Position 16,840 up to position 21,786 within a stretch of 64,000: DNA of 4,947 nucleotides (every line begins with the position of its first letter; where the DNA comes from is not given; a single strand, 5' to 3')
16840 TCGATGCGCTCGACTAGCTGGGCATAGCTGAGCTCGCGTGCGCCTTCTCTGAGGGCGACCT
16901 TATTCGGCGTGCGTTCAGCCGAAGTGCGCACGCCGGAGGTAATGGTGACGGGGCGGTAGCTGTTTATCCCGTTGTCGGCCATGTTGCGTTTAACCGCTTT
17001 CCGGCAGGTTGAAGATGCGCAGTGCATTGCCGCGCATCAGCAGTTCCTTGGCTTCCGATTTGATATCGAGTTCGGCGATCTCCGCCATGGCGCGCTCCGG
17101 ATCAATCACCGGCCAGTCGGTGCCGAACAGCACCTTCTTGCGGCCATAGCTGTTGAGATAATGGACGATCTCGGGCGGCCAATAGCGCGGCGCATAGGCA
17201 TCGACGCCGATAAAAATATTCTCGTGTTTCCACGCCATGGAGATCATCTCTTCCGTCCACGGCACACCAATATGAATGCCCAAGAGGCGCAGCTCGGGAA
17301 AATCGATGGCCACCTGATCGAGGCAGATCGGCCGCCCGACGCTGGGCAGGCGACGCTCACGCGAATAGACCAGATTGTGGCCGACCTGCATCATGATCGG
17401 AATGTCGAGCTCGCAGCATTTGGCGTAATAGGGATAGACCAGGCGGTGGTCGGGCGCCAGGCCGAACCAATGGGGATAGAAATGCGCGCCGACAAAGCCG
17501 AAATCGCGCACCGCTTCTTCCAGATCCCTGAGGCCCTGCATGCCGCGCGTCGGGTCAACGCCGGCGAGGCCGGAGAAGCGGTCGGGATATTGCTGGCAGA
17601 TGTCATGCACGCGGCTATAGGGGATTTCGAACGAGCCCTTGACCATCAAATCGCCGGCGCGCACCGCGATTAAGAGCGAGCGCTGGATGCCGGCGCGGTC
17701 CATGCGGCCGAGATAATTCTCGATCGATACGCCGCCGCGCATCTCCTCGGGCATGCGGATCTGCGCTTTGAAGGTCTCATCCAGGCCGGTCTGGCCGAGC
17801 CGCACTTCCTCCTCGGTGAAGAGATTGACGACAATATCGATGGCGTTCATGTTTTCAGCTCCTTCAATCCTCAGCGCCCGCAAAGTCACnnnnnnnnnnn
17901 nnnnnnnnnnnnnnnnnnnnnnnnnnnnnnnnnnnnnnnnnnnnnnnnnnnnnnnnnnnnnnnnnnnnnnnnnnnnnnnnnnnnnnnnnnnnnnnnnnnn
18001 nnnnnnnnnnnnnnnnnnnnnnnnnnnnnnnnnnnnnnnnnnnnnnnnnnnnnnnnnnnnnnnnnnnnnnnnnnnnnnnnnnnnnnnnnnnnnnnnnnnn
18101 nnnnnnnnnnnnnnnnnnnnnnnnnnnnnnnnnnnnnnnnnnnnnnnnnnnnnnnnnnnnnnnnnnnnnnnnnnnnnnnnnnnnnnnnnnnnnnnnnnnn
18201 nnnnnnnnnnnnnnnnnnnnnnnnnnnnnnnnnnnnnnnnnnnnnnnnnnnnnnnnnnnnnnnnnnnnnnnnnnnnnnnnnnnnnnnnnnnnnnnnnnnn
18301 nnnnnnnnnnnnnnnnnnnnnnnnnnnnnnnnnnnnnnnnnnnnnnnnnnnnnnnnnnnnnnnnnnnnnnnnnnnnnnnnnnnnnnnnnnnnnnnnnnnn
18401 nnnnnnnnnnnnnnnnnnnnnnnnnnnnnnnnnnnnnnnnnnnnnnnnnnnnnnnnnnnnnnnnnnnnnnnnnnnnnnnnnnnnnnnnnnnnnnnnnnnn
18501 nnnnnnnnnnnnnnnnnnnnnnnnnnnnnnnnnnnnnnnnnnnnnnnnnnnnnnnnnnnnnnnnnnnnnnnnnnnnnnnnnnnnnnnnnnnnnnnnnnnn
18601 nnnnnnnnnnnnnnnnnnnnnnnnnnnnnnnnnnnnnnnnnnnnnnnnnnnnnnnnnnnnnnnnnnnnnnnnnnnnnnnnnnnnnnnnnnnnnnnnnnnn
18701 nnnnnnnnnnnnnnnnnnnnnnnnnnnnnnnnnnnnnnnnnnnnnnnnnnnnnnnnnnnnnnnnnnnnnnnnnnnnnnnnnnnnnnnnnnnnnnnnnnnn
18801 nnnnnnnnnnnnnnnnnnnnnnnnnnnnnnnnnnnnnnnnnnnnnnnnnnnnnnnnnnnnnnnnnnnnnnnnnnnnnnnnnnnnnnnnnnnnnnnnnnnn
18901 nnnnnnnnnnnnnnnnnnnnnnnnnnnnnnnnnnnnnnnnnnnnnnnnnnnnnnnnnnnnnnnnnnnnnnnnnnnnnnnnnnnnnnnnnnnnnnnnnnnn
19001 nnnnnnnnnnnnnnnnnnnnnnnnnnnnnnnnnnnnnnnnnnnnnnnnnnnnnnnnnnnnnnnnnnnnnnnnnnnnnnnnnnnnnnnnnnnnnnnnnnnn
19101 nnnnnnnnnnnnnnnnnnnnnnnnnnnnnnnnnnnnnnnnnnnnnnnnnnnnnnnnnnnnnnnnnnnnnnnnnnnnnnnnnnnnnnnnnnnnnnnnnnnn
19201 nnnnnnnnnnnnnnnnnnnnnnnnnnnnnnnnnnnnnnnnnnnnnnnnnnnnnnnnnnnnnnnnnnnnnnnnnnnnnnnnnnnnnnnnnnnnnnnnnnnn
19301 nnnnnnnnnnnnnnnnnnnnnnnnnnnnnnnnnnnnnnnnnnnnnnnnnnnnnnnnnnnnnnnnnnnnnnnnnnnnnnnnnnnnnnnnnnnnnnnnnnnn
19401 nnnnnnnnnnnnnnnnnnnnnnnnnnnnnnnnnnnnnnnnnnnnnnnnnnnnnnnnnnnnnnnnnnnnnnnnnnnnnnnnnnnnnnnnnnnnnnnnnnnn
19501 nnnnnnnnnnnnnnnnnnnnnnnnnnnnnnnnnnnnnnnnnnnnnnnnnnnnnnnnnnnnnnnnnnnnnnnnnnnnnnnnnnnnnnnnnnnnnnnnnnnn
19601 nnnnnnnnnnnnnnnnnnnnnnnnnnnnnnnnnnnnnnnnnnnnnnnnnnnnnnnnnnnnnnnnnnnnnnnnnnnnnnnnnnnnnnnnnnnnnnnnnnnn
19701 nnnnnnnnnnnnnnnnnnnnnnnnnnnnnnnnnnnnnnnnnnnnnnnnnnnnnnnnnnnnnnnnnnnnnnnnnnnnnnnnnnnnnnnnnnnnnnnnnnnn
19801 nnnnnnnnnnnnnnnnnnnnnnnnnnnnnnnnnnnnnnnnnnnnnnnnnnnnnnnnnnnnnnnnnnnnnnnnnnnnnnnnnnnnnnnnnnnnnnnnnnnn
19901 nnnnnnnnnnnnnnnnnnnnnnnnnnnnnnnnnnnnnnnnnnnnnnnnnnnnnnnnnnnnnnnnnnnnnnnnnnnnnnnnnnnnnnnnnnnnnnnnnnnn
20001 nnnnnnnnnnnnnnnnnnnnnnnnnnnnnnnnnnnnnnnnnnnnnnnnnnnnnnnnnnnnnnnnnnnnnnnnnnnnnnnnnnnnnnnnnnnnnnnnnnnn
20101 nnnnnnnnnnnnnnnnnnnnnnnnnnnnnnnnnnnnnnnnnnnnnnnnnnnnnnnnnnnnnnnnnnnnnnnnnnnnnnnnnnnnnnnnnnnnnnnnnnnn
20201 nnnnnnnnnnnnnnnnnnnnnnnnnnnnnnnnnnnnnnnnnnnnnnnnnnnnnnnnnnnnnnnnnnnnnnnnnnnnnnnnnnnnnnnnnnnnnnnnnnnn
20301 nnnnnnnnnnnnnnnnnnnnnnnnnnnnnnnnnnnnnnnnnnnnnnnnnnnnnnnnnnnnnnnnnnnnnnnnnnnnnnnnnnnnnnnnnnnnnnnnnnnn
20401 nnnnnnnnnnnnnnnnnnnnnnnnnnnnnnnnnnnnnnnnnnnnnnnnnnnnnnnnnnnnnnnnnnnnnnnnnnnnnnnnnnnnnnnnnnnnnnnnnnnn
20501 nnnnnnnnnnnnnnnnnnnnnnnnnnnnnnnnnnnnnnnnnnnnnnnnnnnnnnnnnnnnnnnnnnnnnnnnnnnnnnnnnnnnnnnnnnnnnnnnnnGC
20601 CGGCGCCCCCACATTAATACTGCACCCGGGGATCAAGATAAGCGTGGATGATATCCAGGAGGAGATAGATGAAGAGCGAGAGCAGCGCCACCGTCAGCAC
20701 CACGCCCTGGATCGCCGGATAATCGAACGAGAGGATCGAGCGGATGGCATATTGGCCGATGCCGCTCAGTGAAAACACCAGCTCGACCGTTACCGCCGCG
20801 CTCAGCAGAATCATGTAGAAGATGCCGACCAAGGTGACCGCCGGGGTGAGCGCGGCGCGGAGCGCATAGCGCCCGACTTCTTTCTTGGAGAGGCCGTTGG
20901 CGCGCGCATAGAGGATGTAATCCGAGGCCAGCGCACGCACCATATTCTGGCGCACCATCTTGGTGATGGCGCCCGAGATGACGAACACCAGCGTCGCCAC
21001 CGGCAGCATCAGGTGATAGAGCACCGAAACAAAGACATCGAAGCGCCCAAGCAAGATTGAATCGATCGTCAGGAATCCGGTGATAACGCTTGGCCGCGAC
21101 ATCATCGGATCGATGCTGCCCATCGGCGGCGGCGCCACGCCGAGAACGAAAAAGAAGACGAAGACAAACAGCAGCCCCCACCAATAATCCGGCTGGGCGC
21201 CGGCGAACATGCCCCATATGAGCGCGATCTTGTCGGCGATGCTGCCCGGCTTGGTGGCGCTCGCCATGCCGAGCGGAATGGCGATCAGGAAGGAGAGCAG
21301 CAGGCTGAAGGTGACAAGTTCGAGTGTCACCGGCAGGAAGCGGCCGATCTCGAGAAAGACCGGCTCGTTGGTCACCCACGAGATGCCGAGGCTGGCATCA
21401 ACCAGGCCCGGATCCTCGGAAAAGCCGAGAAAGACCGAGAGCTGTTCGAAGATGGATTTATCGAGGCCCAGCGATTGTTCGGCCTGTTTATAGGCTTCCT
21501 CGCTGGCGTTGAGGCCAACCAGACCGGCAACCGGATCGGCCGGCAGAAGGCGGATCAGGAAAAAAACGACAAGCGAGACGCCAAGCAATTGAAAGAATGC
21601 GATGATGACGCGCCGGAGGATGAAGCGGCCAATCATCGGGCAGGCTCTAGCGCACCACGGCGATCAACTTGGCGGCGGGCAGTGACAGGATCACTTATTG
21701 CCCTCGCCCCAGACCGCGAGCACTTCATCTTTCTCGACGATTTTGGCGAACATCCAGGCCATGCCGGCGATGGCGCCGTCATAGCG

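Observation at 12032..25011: Regulator-less oxidative catabolic cluster for an unknown, probably N-containing, carboxylate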

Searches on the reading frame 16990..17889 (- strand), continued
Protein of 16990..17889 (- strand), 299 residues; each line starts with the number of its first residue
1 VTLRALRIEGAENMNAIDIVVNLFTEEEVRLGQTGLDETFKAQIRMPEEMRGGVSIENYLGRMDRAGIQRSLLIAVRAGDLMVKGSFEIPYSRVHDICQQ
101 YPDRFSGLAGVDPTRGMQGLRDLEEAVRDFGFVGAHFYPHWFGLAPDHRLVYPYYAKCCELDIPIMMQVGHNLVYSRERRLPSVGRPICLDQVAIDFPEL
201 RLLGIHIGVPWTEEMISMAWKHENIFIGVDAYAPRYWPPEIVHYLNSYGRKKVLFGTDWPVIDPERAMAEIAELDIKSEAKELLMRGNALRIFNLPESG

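Call 52: search_protein_families(library=pfam, proteins=[L056:2317-3621:-, L056:1852-2244:-, L056:1130-1816:-, L047:1921-3540:-, L047:1057-1908:+, L047:10907-11668:+, L047:11684-13156:-, L047:13278-14339:-, L047:14291-15463:-, L056:16281-17339:-])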
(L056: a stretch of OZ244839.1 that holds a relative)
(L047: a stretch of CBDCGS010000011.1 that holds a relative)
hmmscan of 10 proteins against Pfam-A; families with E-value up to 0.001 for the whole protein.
L056:2317-3621:- (434 aa): 2 families
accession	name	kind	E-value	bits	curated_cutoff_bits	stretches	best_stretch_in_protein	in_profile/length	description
PF01053.26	Cys_Met_Meta_PP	-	2.9e-121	405.1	27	1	48-428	2-380/381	Cys/Met metabolism PLP-dependent enzyme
PF00155.27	Aminotran_1_2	-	3.4e-05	23.6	19.7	1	98-223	39-187/361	Aminotransferase class I and II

L056:1852-2244:- (130 aa): 1 family
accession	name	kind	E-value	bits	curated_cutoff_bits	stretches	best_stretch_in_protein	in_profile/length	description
PF04379.20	DUF525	-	1.4e-38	131.4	27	1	19-104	1-86/87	ApaG domain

L056:1130-1816:- (228 aa): 2 families
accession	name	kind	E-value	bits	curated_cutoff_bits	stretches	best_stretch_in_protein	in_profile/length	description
PF01227.27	GTP_cyclohydroI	-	1.2e-73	246.8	27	1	42-219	2-178/179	GTP cyclohydrolase I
PF14489.11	QueF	-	0.00026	21.6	27.3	1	122-176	5-59/81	QueF-like protein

L047:1921-3540:- (539 aa): 5 families
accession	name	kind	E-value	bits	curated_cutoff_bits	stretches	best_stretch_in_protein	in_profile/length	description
PF00732.25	GMC_oxred_N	-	1.8e-51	175.4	23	1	5-295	1-217/218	GMC oxidoreductase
PF05199.19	GMC_oxred_C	-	5.9e-35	121.3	24.6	1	390-525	1-139/139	GMC oxidoreductase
PF01266.30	DAO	-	4.3e-05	23.6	27.9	1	6-37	1-31/353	FAD dependent oxidoreductase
PF05834.18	Lycopene_cycl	-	7.7e-05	22.4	23.4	1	6-37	1-33/380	Lycopene cyclase protein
PF13450.12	NAD_binding_8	-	0.0003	21.4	21.9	0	9-37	1-28/68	NAD(P)-binding Rossmann-like domain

L047:1057-1908:+ (283 aa): 2 families
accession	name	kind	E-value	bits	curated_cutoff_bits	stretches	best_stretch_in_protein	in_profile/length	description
PF07729.17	FCD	-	1.6e-20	74.2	24.3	1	112-233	4-124/125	FCD domain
PF00392.27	GntR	-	1.8e-17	63.2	27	1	5-65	3-63/64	Bacterial regulatory proteins, gntR family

L047:10907-11668:+ (253 aa): 1 family
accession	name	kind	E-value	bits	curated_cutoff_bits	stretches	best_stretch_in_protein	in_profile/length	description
PF13590.11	DUF4136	-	8e-07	30.1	32.8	1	82-241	17-152/152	Domain of unknown function (DUF4136)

L047:11684-13156:- (490 aa): 4 families
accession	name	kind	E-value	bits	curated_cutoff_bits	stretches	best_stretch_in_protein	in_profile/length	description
PF02518.31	HATPase_c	-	1.3e-24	87.2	26.4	1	376-478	4-110/111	Histidine kinase-, DNA gyrase B-, and HSP90-like ATPase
PF00512.31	HisKA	-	1.5e-10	41.4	26.9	1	270-328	1-66/66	His Kinase A (phospho-acceptor) domain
PF13581.12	HATPase_c_2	-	6.3e-05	23.4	27.4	1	381-458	35-113/127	Histidine kinase-like ATPase domain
PF00672.30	HAMP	-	0.00016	22.4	25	0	214-264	2-51/53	HAMP domain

L047:13278-14339:- (353 aa): 3 families
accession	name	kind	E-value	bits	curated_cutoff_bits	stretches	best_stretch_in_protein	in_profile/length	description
PF13442.11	Cytochrome_CBB3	-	2.3e-31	108.3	27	2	262-343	4-68/68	Cytochrome C oxidase, cbb3-type, subunit III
PF00034.26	Cytochrom_C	-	8.2e-21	75.6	21.3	2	264-344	4-87/90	Cytochrome c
PF14495.11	Cytochrom_C550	-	7.8e-05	22.8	27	0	264-284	29-49/136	Cytochrome c-550 domain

L047:14291-15463:- (390 aa): 2 families
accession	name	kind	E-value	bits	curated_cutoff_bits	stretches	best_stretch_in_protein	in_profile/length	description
PF13442.11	Cytochrome_CBB3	-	2.7e-35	121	27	3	139-221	2-68/68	Cytochrome C oxidase, cbb3-type, subunit III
PF00034.26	Cytochrom_C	-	5.7e-25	88.9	21.3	3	273-354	2-86/90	Cytochrome c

L056:16281-17339:- (352 aa): 1 family
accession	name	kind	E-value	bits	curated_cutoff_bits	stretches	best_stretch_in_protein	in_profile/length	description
PF04055.27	Radical_SAM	-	2.4e-16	60.8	29.5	1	76-219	2-143/166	Radical SAM superfamily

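Call 63: search_protein_families(library=ncbifam, proteins=[L037:13099-15894:+, L021:9023-9928:+, L017:12403-13056:+, L012:15333-16469:+, L027:17575-18996:-, L045:12477-14126:+, L021:15854-16564:+, L018:16666-18078:+, L008:12536-13561:+, L062:2684-4030:-], max_evalue=1e-8)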
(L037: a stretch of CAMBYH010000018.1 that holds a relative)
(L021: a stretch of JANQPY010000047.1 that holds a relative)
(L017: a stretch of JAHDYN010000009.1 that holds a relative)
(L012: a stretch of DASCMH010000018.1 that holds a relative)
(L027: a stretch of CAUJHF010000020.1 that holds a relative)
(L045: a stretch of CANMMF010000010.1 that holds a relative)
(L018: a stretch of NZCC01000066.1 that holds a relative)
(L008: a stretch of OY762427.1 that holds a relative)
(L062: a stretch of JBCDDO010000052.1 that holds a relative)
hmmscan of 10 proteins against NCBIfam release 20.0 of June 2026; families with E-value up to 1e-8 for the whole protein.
L037:13099-15894:+ (931 aa): 22 families
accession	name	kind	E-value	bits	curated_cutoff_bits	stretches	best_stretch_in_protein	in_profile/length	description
TIGR03479.1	DMSO_red_II_alp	subfamily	1.7e-254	847.1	984.75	1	13-921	1-911/913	molybdopterin-dependent oxidoreductase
NF042978.1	EthbenzDh_ebdA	equivalog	2.2e-130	436.1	2000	2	11-483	19-480/977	ethylbenzene dehydrogenase subunit alpha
TIGR01580.1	narG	equivalog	2.4e-88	297.1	1084.15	3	134-332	151-361/1235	nitrate reductase subunit alpha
TIGR02166.1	dmsA_ynfE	subfamily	1.6e-60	205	777.7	3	12-309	2-296/794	DMSO/selenate family reductase complex A subunit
NF041885.1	selenate_YnfE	exception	1.8e-47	161.7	1675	2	10-308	2-302/805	selenate/tellurate reductase subunit YnfE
TIGR01591.1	Fdh-alpha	equivalog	2.5e-46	158.1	666.25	1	71-311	6-237/672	formate dehydrogenase subunit alpha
NF012032.0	PRK15488.1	equivalog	1.3e-42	145.7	694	1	71-310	51-279/759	thiosulfate reductase PhsA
NF011566.1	PRK14990.1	exception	2.8e-41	141.4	1600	1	60-308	56-315/814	dimethylsulfoxide reductase subunit A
NF041884.1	selenate_YnfF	exception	3.1e-41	141.1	1650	1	34-308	25-295/798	selenate/tellurate reductase subunit YnfF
TIGR00509.1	bisC_fam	subfamily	1.5e-36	126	1017.55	2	414-655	277-512/772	molybdopterin guanine dinucleotide-containing S/N-oxide reductase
NF047855.1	AssmNtatRedNasC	equivalog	2.2e-33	115.5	1100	1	98-312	51-263/708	assimilatory nitrate reductase catalytic subunit NasC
NF011682.0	PRK15102.1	equivalog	1.2e-28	99.7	909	1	409-654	325-569/829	trimethylamine-N-oxide reductase TorA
TIGR02164.1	torA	equivalog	3.5e-27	94.9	1465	1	409-654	321-565/824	trimethylamine-N-oxide reductase TorA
TIGR01553.1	formate-DH-alph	equivalog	4.9e-22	77.5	814.2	1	230-321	222-313/1009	formate dehydrogenase-N subunit alpha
NF011567.1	PRK14991.1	equivalog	4.1e-20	71.2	1750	0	108-154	140-186/1022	tetrathionate reductase subunit TtrA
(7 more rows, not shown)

L021:9023-9928:+ (301 aa): 0 families

L017:12403-13056:+ (217 aa): 0 families

L012:15333-16469:+ (378 aa): 4 families
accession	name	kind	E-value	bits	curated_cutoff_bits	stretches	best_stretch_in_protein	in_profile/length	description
NF009802.0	PRK13286.1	equivalog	2.5e-12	46.4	427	1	73-315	74-294/345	aliphatic amidase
NF009803.0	PRK13287.1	equivalog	4.2e-10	38.9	406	1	62-267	64-245/333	formamidase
NF040852.1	nitrile_Arch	equivalog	5.1e-10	38.9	500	1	73-204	57-168/262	nitrilase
TIGR03381.1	agmatine_aguB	equivalog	2.1e-09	37.1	410.25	1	113-307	94-278/279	N-carbamoylputrescine amidase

L027:17575-18996:- (473 aa): 0 families

L045:12477-14126:+ (549 aa): 3 families
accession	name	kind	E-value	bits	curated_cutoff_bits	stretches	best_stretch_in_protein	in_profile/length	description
NF051488.1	bifunc_PcaDC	exception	3.3e-11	42.9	390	0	42-121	30-108/375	bifunctional 3-oxoadipate enol-lactonase/4-carboxymuconolactone decarboxylase PcaDC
NF002873.0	PRK03204.1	equivalog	8e-11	41.8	466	1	21-131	31-140/286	haloalkane dehalogenase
NF011457.0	PRK14875.1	equivalog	1.5e-09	37.3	307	0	285-387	104-209/372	acetoin dehydrogenase dihydrolipoyllysine-residue acetyltransferase subunit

L021:15854-16564:+ (236 aa): 2 families
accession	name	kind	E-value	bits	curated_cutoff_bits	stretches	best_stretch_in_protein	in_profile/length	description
NF002760.0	PRK02816.1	equivalog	2.5e-10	40.2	206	1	11-229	16-232/243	phycocyanobilin:ferredoxin oxidoreductase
NF009723.0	PRK13250.1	equivalog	8.8e-09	35.2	327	0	53-226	52-228/248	phycoerythrobilin:ferredoxin oxidoreductase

L018:16666-18078:+ (470 aa): 5 families
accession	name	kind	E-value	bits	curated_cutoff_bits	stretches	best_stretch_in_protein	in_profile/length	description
TIGR00792.1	gph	subfamily_domain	3e-63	214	231.35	1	26-461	2-426/437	glycoside-pentoside-hexuronide (GPH):cation symporter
NF007237.0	PRK09669.1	subfamily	1.5e-43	149.1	610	1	22-462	8-435/461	putative symporter YagG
NF007353.0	PRK09848.1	equivalog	9.3e-41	140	528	1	22-460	7-432/457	glucuronide transporter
NF007749.0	PRK10429.1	equivalog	2e-32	112.6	456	1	22-461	5-438/473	melibiose:sodium transporter MelB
NF008526.0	PRK11462.1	equivalog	6.9e-24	84.4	836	1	22-456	8-428/460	glycoside-pentoside-hexuronide family transporter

L008:12536-13561:+ (341 aa): 1 family
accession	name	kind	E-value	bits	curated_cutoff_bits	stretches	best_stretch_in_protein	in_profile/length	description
TIGR01728.1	SsuA_fam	subfamily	1.6e-16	60.4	163.5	1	53-283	10-244/290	aliphatic sulfonate ABC transporter substrate-binding protein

L062:2684-4030:- (448 aa): 7 families
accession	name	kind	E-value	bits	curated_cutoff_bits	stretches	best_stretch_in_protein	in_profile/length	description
NF052585.1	SucGlutTfsCaiB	equivalog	1e-91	307.5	750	1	51-428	3-385/394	succinate--glutarate CoA-transferase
NF003809.0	PRK05398.1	subfamily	7.5e-78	261.9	442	2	54-259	3-208/416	formyl-CoA transferase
NF041294.1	Scnl_mescCoAtase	equivalog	5.2e-77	259.5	700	1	55-427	3-379/381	succinyl-CoA:mesaconate CoA-transferase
TIGR03253.1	oxalate_frc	equivalog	3e-74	250.2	504.2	2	55-259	3-207/416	formyl-CoA transferase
NF008511.0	PRK11430.1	equivalog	3.3e-66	224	522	1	53-389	7-341/381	CoA:oxalate CoA-transferase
NF002914.1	PRK03525.1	equivalog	2.7e-50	171.4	413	1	53-448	7-397/400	L-carnitine CoA-transferase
TIGR04253.1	mesacon_CoA_iso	equivalog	2e-29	102.8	725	1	56-441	3-393/403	2-methylfumaryl-CoA isomerase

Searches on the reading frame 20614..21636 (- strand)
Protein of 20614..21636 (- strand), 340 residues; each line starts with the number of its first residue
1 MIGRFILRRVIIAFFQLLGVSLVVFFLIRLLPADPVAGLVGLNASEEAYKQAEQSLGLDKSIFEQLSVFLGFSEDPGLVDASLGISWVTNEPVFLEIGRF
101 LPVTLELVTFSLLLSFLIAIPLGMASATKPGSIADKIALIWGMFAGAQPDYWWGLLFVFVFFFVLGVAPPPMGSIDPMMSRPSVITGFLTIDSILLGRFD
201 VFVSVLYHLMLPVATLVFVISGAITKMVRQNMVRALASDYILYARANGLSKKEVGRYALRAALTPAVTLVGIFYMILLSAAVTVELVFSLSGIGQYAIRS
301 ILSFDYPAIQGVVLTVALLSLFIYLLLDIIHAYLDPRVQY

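Call 3: search_protein_families(library=pfam, proteins=[window:20614-21636:-])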
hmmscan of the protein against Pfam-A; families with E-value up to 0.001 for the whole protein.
window:20614-21636:- (340 aa): 2 families
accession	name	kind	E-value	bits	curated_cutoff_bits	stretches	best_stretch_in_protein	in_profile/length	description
PF00528.27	BPD_transp_1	-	9.6e-33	113.9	26.4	1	119-339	1-183/184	Binding-protein-dependent transport system inner membrane component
PF19300.4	BPD_transp_1_N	-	2.1e-12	47.7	23.8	1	4-107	3-113/114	Binding-prot-dependent transport system membrane comp, N-term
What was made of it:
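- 20614..21636 (-): DppB-type permease. PF00528 plus PF19300 (call 3).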
